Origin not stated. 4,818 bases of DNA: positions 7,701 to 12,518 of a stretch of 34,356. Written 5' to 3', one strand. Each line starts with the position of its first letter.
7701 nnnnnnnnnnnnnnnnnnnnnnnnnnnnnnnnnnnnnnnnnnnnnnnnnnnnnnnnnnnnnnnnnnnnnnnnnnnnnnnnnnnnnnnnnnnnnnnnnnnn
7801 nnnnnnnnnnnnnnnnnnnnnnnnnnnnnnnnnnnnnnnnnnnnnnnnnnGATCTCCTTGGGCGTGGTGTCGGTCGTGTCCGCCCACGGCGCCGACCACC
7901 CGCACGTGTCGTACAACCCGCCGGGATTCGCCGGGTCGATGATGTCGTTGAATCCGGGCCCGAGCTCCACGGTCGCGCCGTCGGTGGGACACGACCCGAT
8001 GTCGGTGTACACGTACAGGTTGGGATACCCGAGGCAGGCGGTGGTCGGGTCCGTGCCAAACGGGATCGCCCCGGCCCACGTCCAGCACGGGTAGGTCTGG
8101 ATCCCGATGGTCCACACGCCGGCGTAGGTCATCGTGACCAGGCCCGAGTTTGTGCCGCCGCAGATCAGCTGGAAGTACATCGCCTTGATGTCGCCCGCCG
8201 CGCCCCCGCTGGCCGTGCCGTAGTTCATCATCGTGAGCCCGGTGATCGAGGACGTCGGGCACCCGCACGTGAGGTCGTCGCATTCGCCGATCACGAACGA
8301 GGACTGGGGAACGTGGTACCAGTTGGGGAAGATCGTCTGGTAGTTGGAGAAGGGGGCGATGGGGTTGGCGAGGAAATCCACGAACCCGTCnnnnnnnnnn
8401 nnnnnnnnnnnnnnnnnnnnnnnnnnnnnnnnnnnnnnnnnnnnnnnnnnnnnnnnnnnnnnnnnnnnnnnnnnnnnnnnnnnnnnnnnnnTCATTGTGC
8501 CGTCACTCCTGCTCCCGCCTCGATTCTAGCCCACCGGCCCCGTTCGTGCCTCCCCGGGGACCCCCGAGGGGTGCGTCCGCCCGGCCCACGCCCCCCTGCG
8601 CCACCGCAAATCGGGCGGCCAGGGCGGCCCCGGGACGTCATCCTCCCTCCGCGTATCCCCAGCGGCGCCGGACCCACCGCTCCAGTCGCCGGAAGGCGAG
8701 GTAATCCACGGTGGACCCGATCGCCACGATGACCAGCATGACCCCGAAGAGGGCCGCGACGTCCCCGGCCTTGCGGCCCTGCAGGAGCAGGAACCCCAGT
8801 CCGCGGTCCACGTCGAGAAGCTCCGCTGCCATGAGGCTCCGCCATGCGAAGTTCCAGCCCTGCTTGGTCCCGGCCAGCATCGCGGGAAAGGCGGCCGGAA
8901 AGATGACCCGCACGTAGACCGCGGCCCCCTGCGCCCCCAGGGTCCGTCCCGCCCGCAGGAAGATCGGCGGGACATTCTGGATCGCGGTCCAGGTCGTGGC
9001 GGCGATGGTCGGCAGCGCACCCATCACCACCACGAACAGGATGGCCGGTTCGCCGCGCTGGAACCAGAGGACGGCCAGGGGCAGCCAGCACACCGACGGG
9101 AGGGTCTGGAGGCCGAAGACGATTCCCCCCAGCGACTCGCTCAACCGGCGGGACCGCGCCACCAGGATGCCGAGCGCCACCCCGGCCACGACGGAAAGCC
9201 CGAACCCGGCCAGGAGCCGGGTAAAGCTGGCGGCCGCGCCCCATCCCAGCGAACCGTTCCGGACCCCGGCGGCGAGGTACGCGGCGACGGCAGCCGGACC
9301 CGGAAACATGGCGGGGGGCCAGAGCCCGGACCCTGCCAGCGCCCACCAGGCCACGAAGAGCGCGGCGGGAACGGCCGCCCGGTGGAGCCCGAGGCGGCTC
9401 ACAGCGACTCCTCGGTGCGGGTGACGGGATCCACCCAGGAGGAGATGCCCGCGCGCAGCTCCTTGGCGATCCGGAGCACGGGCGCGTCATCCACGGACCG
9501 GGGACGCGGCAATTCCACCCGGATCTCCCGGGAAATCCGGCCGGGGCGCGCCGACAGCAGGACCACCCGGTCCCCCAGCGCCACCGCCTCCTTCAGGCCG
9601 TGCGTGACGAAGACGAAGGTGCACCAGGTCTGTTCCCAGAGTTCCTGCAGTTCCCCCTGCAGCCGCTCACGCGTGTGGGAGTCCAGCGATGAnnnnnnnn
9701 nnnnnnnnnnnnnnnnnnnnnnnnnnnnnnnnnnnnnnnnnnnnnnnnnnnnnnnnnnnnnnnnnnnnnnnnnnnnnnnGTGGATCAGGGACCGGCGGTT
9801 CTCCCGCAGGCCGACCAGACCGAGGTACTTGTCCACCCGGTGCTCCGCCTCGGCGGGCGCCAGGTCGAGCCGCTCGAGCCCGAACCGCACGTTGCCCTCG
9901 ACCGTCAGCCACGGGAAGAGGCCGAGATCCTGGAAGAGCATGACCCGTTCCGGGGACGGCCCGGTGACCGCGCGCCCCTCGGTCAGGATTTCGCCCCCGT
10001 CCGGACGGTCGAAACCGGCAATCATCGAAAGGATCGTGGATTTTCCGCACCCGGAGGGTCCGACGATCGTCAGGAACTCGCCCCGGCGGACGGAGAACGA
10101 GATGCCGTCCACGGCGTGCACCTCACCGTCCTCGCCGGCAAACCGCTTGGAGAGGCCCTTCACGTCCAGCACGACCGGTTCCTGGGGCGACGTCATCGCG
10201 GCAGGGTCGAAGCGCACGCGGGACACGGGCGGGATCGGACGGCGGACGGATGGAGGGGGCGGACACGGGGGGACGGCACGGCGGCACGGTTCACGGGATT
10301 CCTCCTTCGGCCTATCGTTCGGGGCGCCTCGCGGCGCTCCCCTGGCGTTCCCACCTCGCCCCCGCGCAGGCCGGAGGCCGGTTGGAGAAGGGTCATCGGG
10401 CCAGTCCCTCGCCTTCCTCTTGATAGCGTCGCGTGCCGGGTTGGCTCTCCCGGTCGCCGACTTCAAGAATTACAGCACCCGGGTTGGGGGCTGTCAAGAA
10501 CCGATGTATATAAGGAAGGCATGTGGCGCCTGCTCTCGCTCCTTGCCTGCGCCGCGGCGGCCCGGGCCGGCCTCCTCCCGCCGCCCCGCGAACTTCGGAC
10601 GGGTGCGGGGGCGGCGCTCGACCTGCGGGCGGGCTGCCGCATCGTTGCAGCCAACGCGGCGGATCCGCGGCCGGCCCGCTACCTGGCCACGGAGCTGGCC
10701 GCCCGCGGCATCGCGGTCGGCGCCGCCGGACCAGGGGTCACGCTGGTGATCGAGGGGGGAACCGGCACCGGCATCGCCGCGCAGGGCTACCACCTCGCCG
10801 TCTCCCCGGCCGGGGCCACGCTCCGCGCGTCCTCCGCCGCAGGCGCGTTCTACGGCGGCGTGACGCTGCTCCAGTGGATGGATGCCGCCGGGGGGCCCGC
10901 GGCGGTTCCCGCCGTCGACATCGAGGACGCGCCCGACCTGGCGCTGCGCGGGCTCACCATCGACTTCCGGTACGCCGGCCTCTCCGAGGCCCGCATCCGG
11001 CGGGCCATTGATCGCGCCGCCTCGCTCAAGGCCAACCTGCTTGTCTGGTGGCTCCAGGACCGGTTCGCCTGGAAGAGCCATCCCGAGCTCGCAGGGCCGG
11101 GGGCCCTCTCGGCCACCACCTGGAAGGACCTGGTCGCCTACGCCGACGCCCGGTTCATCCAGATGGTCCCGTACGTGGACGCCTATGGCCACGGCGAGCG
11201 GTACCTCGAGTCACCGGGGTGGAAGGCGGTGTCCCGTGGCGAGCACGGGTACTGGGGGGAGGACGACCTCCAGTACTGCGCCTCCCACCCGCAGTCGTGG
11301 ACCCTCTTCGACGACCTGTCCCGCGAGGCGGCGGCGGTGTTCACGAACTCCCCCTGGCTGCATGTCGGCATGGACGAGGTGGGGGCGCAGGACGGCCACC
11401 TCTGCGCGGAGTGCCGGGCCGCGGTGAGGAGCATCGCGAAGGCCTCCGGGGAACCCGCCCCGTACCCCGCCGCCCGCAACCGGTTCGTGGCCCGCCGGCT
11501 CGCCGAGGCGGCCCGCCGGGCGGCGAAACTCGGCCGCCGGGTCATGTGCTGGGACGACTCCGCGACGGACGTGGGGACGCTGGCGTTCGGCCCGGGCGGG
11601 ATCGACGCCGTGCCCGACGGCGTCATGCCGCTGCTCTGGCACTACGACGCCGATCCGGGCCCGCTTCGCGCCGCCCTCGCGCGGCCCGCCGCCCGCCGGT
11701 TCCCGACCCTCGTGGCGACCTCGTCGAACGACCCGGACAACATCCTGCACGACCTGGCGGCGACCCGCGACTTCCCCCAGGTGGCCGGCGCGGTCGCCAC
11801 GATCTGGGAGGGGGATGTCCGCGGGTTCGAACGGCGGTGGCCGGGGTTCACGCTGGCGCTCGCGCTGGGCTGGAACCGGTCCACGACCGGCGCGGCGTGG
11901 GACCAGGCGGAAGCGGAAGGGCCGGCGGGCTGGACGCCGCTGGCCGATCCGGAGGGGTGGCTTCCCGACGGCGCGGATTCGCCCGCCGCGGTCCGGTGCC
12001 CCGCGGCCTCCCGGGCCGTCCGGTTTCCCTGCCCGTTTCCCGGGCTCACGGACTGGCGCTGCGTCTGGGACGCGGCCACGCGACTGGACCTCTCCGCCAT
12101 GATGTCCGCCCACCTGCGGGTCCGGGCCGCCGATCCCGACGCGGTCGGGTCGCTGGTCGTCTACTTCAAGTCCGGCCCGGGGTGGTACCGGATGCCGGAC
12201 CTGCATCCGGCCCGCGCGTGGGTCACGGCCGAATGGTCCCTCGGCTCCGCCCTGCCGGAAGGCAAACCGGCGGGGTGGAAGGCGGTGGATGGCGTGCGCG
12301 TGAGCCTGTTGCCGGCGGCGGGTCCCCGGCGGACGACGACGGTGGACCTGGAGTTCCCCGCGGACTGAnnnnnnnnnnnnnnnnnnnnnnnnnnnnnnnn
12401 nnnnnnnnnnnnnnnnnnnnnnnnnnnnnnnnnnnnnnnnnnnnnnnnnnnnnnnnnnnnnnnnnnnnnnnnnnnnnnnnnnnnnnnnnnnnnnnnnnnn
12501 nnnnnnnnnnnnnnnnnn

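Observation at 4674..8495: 1273-aa secreted DUF11/Cys-rich surface protein with a ~560-aa core that matches nothing I recognise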

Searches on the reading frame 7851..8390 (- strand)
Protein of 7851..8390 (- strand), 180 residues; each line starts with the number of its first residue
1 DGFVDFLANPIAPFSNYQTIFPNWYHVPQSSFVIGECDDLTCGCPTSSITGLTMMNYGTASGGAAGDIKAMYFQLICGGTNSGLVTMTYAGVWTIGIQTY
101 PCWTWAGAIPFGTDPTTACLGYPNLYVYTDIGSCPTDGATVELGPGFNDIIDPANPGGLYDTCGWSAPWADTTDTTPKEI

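Call 65: search_protein_families(library=pfam, proteins=[window:7851-8390:-], max_evalue=10)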
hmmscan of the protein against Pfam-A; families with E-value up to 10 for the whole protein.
window:7851-8390:- (180 aa): 1 family
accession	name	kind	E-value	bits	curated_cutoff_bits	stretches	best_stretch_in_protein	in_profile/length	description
PF24761.1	C2H2_ASCIZ_4th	-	2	8.6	24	1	41-53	5-17/31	ASCIZ forth C2H2 zinc finger domain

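Call 85: find_homologous_proteins(query=window:7854-8390:-, max_evalue=0.001)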
Query window:7854-8390:- (179 aa): 3 proteins with E <= 0.001 among 43 candidates.
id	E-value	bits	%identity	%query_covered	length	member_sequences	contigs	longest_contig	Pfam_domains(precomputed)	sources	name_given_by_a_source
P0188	2.0e-55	206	60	91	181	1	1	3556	-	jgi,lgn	-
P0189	1.9e-30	124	49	68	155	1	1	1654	-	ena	-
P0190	2.3e-29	121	58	58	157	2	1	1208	-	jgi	jgi:hypothetical protein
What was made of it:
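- Tried and rejected: Only 3 fragments of the same family came back (call 85), which was uninformative.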

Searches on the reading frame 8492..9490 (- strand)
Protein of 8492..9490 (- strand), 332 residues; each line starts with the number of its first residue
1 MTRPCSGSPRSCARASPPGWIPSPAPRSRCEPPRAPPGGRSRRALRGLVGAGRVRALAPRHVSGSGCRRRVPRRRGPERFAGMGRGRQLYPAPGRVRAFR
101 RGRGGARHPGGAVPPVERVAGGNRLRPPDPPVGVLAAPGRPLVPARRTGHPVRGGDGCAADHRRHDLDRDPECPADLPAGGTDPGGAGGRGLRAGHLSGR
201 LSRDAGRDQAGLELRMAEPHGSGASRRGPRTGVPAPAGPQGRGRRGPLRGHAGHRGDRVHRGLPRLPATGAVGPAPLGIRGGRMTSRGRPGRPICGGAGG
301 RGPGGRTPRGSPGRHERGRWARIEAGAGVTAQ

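Call 11: search_protein_families(library=pfam, proteins=[window:8492-9490:-], max_evalue=0.001)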
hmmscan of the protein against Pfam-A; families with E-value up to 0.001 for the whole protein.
window:8492-9490:- (332 aa): 0 families

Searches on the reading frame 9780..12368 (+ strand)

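Call 11: search_protein_families(library=pfam, proteins=[window:9780-12368:+], max_evalue=0.001)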
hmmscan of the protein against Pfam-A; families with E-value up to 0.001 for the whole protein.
window:9780-12368:+ (862 aa): 2 families
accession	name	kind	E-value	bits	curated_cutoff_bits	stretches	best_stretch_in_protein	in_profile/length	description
PF02838.20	Glyco_hydro_20b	-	1.8e-18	67.9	26.1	1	265-384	4-124/124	Glycosyl hydrolase family 20, domain 2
PF00728.28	Glyco_hydro_20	-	5.7e-16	59.2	22.3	1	390-599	4-227/348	Glycosyl hydrolase family 20, catalytic domain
